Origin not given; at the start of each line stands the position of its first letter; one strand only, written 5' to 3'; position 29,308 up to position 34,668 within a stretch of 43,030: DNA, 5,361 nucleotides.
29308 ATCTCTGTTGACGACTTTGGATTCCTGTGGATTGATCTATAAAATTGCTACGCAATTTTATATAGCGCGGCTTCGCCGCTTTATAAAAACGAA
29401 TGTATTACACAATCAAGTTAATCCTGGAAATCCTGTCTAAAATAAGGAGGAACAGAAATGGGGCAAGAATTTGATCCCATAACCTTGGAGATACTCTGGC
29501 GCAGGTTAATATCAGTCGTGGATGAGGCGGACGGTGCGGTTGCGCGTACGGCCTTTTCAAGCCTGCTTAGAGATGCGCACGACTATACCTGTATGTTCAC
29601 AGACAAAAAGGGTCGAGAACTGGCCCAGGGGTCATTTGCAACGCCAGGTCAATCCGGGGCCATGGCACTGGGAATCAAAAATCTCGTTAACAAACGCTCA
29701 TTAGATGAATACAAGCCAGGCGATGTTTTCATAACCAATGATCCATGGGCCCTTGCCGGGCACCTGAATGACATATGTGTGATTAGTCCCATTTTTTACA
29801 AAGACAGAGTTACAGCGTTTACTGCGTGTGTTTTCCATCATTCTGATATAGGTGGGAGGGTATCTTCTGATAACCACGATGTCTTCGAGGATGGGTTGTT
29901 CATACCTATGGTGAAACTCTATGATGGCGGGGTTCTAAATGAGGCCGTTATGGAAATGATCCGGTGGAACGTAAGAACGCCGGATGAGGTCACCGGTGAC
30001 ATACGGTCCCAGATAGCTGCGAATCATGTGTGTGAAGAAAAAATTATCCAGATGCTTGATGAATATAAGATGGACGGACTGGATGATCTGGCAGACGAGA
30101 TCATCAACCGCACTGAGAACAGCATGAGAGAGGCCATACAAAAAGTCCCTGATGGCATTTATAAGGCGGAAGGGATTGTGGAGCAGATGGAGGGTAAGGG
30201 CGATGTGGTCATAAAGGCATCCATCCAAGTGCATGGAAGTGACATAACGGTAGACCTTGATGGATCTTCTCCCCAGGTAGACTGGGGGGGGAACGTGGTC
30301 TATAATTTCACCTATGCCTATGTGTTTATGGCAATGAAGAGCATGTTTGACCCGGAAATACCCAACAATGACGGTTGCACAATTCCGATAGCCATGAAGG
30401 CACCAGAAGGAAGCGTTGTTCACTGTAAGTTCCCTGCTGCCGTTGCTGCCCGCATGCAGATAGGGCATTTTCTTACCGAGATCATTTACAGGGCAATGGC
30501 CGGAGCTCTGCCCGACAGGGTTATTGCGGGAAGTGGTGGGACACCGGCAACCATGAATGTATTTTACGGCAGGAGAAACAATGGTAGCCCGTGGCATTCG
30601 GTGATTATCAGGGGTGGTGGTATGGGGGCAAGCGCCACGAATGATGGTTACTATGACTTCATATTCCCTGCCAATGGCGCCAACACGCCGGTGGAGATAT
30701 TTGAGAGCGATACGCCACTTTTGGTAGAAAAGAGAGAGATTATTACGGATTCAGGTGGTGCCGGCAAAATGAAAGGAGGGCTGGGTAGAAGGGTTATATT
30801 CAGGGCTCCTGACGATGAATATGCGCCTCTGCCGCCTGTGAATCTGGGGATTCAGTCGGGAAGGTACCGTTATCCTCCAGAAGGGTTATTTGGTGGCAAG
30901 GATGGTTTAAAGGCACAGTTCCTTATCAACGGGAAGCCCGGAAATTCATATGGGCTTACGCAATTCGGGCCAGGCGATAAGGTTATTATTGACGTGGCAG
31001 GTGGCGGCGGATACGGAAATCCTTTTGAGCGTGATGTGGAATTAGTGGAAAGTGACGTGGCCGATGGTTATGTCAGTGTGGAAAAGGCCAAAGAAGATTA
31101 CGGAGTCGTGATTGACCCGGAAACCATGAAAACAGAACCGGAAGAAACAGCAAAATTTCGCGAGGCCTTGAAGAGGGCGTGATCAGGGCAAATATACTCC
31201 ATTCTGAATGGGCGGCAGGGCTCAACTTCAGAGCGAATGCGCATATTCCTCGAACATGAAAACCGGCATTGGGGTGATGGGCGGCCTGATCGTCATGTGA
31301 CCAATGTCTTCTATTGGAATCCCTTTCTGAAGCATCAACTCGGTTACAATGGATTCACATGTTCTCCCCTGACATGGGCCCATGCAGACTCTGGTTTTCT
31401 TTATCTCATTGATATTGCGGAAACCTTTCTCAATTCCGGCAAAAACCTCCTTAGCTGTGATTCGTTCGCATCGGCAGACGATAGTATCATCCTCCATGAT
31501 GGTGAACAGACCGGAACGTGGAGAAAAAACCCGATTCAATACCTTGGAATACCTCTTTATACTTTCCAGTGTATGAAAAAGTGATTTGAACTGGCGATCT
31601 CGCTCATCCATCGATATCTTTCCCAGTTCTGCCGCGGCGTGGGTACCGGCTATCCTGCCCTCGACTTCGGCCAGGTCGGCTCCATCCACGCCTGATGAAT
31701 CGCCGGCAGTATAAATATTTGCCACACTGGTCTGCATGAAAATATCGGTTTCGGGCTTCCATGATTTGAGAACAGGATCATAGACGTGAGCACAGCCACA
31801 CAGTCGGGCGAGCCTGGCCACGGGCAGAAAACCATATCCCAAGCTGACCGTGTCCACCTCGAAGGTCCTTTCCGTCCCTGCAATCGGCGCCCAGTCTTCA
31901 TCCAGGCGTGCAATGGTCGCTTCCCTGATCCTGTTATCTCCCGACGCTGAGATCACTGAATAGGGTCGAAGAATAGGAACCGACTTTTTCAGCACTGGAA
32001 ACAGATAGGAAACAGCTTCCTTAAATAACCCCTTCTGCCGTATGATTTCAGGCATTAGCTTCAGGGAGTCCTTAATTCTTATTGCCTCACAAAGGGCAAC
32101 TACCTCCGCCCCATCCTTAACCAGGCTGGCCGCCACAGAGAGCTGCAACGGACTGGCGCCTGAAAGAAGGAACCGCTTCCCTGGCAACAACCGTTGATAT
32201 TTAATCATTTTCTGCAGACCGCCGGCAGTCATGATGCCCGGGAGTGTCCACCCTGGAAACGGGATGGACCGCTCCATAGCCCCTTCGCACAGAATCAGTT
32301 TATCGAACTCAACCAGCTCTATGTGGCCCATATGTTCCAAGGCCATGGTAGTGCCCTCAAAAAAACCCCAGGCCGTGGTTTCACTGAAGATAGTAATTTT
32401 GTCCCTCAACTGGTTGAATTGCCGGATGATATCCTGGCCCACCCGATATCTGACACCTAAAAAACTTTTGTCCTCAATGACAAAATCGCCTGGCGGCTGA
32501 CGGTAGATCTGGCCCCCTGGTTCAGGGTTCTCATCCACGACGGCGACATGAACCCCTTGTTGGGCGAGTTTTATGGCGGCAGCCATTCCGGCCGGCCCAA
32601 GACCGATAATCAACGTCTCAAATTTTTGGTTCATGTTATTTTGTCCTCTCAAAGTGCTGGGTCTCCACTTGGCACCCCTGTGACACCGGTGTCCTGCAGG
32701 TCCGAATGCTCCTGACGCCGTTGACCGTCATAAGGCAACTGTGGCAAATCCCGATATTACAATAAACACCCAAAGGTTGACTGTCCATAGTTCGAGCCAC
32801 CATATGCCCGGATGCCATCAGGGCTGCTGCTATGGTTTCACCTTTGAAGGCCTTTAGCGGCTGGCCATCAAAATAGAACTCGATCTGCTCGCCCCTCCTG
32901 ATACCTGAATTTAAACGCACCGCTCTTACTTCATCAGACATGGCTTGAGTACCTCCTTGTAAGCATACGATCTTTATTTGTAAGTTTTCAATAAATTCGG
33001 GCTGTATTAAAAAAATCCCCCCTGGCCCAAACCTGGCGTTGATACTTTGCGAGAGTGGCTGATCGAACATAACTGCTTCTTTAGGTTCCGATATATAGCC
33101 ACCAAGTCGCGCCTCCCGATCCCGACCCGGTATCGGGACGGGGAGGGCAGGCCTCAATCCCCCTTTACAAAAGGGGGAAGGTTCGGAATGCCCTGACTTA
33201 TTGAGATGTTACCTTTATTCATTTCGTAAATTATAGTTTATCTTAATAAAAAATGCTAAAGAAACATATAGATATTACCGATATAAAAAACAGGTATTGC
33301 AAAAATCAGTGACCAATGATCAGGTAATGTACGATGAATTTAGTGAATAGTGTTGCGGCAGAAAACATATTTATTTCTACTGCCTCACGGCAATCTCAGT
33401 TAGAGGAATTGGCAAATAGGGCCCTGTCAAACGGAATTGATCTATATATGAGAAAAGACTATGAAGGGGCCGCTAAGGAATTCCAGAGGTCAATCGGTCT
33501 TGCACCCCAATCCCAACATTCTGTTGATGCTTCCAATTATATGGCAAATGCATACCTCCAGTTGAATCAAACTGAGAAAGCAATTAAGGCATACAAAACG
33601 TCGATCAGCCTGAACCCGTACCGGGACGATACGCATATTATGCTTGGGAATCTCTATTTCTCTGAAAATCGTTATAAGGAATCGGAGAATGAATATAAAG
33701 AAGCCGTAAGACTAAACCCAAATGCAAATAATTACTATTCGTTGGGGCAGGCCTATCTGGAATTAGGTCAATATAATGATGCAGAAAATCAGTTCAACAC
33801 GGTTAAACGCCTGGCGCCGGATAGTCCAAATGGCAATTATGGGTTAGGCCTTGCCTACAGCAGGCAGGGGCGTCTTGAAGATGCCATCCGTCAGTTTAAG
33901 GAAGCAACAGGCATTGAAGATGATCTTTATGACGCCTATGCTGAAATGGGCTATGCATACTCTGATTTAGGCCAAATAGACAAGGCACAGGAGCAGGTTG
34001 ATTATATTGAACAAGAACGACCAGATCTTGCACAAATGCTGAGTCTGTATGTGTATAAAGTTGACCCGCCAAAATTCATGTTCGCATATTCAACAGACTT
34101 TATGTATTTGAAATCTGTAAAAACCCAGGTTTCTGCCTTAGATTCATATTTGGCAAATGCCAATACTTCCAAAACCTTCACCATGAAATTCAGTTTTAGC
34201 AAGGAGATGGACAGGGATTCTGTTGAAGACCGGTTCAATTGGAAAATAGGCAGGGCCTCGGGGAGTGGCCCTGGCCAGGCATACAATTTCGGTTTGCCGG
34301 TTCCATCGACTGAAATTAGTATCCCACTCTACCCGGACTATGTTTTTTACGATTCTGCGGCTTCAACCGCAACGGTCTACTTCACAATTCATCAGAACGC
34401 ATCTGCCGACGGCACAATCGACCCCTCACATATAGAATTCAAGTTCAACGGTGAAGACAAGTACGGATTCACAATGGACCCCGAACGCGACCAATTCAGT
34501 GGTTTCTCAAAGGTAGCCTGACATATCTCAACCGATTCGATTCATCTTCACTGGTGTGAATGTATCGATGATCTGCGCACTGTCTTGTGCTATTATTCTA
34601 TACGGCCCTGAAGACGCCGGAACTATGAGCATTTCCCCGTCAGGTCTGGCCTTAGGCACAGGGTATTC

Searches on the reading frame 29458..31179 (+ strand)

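Call 57: search_protein_families(library=pfam, proteins=[window:29458-31179:+], max_evalue=0.00001)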
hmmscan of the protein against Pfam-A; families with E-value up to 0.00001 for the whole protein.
window:29458-31179:+ (574 aa): 1 family
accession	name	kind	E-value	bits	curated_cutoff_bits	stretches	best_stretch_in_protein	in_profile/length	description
PF02538.19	Hydantoinase_B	-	2.5e-148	495.2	26.8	1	6-522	1-519/519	Hydantoinase B/oxoprolinase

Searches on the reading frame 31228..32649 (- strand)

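Call 57: search_protein_families(library=pfam, proteins=[window:31228-32649:-], max_evalue=0.00001)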
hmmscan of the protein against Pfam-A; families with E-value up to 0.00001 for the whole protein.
window:31228-32649:- (473 aa): 7 families
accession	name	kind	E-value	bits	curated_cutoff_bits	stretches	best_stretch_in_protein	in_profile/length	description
PF07992.20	Pyr_redox_2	-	3.6e-19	69.7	26.1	1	12-339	3-287/291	Pyridine nucleotide-disulphide oxidoreductase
PF13450.12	NAD_binding_8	-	2.8e-08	34.4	21.9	1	14-58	1-45/68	NAD(P)-binding Rossmann-like domain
PF17806.6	SO_alpha_A3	-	1.1e-07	32.5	23.1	1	391-463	6-80/87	Sarcosine oxidase A3 domain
PF01134.28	GIDA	-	4.2e-07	29.8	22.1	0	13-41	3-31/391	Glucose inhibited division protein A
PF12831.13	FAD_oxidored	-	8.3e-07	29.1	27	1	13-80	3-70/416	FAD dependent oxidoreductase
PF03486.20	HI0933_like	-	9.1e-06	25.7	50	0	11-50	2-41/244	HI0933-like protein Rossmann domain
PF00890.30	FAD_binding_2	-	9.9e-06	25.4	20.4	0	12-48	2-38/414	FAD binding domain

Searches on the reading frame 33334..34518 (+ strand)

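Call 57: search_protein_families(library=pfam, proteins=[window:33334-34518:+], max_evalue=0.00001)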
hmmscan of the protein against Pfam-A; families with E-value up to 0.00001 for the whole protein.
window:33334-34518:+ (395 aa): 16 families
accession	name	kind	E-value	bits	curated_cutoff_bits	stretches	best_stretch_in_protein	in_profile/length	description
PF07719.23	TPR_2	-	1.3e-32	109.6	27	0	100-130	3-33/34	Tetratricopeptide repeat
PF00515.34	TPR_1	-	7.4e-29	98.8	27.8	1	65-95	2-32/34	Tetratricopeptide repeat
PF13181.12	TPR_8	-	1.6e-26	90.6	25.7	0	100-130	3-33/34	Tetratricopeptide repeat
PF13414.12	TPR_11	-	1.3e-24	86.1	26.8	3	105-145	1-42/42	TPR repeat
PF14559.12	TPR_19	-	2.9e-21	76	25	1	109-166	2-60/68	Tetratricopeptide repeat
PF13432.12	TPR_16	-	3.5e-20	72.5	32.7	1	135-192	1-58/65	Tetratricopeptide repeat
PF13431.12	TPR_17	-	1.1e-16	60.1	24.4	0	121-151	2-33/34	Tetratricopeptide repeat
PF13428.12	TPR_14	-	1.8e-16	59.4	23.5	0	66-107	3-44/44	Tetratricopeptide repeat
PF13424.12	TPR_12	-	2.5e-15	56.8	30.1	1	132-192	4-72/77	Tetratricopeptide repeat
PF12895.13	ANAPC3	-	4.8e-10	40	27.2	0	127-190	19-81/82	Anaphase-promoting complex, cyclosome, subunit 3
PF13174.12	TPR_6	-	7e-10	39.3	26.3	0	134-164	3-33/33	Tetratricopeptide repeat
PF13176.12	TPR_7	-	1.7e-08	34.3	27.9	0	170-190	4-24/36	Tetratricopeptide repeat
PF13374.12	TPR_10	-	1.1e-07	32.1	27.5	0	171-191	8-28/42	Tetratricopeptide repeat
PF13371.12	TPR_9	-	1.9e-07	31.4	35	0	138-194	2-58/73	Tetratricopeptide repeat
PF23914.1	TPR_CcmH_CycH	-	1.9e-06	28.3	42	0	72-164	58-154/158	Cytochrome c-type biogenesis protein H TPR domain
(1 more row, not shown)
